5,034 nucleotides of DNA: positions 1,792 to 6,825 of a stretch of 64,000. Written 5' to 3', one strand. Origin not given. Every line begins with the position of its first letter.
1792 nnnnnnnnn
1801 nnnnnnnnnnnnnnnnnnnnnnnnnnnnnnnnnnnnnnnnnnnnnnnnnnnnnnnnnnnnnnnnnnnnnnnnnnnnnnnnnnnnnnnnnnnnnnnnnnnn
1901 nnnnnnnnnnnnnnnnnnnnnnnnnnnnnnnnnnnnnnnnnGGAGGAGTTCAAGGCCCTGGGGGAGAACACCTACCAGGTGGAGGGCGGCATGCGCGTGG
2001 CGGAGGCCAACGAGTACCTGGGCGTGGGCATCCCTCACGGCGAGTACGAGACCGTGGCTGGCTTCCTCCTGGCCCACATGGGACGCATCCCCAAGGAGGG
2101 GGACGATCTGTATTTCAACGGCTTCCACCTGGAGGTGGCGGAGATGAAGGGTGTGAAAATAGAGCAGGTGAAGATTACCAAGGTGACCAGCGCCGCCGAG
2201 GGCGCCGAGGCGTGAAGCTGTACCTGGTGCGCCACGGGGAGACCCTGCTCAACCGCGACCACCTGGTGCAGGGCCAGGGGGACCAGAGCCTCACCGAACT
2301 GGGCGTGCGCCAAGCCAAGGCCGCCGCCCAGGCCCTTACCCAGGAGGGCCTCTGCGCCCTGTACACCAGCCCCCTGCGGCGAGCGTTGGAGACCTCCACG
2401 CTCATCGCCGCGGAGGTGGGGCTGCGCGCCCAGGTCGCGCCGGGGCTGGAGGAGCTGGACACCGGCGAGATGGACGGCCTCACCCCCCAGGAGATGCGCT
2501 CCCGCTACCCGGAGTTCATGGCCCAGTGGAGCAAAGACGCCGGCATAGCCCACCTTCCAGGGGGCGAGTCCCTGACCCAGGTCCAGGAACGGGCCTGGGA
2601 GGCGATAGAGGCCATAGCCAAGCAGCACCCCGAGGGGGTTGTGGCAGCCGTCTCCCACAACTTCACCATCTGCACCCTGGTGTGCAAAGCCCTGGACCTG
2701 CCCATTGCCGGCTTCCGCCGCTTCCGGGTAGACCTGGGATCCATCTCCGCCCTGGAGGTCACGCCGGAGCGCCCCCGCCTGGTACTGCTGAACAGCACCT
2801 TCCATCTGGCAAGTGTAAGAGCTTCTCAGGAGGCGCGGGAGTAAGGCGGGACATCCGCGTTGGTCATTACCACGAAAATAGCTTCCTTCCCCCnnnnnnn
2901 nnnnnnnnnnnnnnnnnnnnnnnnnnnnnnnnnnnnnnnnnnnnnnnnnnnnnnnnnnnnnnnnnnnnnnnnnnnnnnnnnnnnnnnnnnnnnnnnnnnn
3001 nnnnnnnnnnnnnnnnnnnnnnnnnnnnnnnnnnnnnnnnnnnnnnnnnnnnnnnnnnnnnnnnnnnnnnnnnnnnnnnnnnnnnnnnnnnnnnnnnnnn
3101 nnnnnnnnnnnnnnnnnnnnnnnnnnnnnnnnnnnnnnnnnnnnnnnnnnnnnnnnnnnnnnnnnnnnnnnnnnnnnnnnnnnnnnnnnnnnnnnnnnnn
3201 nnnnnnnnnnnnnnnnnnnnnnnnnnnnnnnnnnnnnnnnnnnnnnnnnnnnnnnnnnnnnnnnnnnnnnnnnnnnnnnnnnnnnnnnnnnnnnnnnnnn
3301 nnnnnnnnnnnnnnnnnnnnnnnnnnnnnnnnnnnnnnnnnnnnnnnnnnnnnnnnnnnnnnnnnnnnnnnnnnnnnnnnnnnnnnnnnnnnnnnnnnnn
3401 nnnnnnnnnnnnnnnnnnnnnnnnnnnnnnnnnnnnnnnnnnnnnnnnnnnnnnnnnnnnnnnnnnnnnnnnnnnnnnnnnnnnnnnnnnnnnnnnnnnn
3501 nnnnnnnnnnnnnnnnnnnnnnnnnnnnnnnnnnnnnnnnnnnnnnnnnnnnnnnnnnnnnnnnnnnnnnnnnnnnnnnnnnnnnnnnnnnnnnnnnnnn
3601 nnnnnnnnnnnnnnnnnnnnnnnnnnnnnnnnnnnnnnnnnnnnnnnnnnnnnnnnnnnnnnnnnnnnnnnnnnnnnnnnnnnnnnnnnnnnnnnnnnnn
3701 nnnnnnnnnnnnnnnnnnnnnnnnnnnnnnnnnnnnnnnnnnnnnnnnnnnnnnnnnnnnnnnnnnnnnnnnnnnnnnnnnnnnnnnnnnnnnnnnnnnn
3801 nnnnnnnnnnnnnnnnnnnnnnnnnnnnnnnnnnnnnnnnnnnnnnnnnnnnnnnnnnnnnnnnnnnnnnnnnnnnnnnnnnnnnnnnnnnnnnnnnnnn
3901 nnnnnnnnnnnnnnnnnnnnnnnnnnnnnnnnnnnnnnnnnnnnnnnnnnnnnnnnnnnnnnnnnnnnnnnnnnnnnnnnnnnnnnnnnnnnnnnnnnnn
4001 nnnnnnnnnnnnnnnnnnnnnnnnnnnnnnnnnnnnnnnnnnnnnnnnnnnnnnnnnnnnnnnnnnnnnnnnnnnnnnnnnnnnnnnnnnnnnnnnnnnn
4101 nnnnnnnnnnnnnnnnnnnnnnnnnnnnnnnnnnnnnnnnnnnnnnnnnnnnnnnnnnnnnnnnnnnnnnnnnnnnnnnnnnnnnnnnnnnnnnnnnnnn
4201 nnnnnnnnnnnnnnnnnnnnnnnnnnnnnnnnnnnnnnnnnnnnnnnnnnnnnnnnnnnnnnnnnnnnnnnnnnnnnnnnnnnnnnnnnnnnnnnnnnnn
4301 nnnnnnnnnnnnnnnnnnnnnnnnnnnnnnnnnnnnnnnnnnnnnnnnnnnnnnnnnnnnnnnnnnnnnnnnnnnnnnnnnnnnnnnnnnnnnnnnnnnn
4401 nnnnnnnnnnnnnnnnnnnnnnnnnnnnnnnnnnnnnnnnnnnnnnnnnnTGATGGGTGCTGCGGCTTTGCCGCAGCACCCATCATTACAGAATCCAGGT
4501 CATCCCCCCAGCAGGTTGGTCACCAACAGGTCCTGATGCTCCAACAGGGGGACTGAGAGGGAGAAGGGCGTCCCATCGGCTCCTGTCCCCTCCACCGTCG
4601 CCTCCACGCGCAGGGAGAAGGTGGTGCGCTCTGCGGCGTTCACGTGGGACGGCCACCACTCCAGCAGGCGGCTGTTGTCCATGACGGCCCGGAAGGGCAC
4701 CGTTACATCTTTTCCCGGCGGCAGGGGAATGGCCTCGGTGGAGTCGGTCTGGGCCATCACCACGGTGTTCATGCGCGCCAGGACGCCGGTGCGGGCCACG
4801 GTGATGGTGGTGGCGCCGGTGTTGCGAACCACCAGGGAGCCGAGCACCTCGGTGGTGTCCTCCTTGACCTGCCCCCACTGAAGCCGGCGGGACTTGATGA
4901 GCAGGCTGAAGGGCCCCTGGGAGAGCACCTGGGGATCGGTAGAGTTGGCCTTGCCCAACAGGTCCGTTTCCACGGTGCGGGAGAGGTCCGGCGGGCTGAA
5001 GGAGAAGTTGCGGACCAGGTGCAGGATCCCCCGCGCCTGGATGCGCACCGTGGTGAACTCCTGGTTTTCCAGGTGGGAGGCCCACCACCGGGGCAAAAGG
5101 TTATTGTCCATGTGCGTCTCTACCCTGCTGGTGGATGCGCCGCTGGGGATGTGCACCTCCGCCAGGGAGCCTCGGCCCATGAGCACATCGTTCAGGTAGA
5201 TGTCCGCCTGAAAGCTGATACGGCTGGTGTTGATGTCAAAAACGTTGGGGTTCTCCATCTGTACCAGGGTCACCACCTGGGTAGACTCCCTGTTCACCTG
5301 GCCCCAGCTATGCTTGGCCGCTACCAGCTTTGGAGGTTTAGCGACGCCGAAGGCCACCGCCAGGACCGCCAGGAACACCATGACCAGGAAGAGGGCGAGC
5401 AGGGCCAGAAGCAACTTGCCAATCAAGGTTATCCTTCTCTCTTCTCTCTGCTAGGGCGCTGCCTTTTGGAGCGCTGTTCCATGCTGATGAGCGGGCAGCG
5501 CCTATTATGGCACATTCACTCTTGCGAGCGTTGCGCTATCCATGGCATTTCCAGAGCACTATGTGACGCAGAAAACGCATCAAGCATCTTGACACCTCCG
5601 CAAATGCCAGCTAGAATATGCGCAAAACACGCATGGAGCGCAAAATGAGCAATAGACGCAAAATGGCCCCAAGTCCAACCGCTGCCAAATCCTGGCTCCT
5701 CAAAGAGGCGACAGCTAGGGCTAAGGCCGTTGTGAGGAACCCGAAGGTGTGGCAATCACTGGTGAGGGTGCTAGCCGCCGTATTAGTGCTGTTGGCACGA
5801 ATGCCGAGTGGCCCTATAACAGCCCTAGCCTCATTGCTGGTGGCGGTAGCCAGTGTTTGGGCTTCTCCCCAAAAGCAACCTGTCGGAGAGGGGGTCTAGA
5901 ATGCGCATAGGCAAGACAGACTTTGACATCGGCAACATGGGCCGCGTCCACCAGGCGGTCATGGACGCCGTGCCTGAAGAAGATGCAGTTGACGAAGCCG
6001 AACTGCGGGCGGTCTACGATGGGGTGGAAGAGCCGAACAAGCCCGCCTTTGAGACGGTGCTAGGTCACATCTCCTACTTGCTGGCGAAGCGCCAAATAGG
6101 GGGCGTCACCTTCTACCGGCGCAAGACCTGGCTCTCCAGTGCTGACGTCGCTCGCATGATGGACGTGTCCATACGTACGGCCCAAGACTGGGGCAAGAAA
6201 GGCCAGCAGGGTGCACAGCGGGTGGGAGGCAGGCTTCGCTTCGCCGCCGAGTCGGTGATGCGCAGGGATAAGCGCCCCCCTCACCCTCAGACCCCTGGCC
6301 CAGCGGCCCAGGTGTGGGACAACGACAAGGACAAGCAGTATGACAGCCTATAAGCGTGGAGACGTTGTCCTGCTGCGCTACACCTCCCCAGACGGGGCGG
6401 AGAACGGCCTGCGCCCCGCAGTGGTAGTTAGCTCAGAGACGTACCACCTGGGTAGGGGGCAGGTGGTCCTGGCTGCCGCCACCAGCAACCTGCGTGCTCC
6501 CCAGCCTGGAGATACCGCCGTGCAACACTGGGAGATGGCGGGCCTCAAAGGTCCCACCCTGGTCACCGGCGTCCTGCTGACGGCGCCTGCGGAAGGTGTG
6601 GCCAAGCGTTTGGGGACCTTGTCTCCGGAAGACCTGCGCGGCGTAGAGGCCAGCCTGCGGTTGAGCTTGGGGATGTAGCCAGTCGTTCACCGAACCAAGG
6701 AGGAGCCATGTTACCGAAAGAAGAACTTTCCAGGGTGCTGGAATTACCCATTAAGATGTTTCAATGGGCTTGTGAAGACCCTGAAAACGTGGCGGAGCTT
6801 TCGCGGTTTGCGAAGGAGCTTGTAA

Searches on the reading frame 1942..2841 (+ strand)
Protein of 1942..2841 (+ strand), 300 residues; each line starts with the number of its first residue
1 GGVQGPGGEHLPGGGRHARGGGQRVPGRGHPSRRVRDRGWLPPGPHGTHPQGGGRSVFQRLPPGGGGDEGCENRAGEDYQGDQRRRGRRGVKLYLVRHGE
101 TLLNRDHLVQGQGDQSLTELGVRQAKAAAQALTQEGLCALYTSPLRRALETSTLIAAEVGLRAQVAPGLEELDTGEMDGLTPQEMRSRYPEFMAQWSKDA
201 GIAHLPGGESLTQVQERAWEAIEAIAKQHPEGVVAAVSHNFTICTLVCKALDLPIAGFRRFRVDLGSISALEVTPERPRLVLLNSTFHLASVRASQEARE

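Call 42: search_protein_families(library=pfam, proteins=[window:1942-2841:+], max_evalue=0.001)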
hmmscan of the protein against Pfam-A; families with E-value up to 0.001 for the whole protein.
window:1942-2841:+ (300 aa): 1 family
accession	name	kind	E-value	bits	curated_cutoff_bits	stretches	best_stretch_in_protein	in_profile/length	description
PF00300.27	His_Phos_1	-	2.2e-59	200.8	21.7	1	93-285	1-193/194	Histidine phosphatase superfamily (branch 1)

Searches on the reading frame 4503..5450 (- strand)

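Call 42: search_protein_families(library=pfam, proteins=[window:4503-5450:-], max_evalue=0.001)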
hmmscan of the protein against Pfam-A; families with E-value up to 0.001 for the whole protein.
window:4503-5450:- (316 aa): 1 family
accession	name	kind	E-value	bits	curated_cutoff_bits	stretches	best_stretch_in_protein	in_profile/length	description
PF03168.19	LEA_2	-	9e-15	55.4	25.4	2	63-140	2-79/98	Late embryogenesis abundant protein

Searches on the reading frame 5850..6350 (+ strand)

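Call 42: search_protein_families(library=pfam, proteins=[window:5850-6350:+], max_evalue=0.001)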
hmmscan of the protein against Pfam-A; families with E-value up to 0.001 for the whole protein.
window:5850-6350:+ (167 aa): 1 family
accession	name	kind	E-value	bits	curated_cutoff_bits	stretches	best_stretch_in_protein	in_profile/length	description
PF12728.13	HTH_17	-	1.8e-05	25.4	27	1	94-138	1-45/51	Helix-turn-helix domain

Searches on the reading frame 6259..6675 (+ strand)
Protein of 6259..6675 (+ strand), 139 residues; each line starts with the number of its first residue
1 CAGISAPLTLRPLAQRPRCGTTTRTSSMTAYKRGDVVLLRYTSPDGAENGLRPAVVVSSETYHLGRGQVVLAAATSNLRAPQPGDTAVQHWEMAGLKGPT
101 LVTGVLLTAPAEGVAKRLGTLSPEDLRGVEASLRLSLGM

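Call 42: search_protein_families(library=pfam, proteins=[window:6259-6675:+], max_evalue=0.001)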
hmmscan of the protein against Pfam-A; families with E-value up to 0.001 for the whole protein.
window:6259-6675:+ (139 aa): 1 family
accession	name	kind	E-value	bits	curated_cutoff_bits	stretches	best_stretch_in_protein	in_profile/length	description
PF02452.23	PemK_toxin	-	8e-11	42.5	23.1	1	32-137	1-109/109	PemK-like, MazF-like toxin of type II toxin-antitoxin system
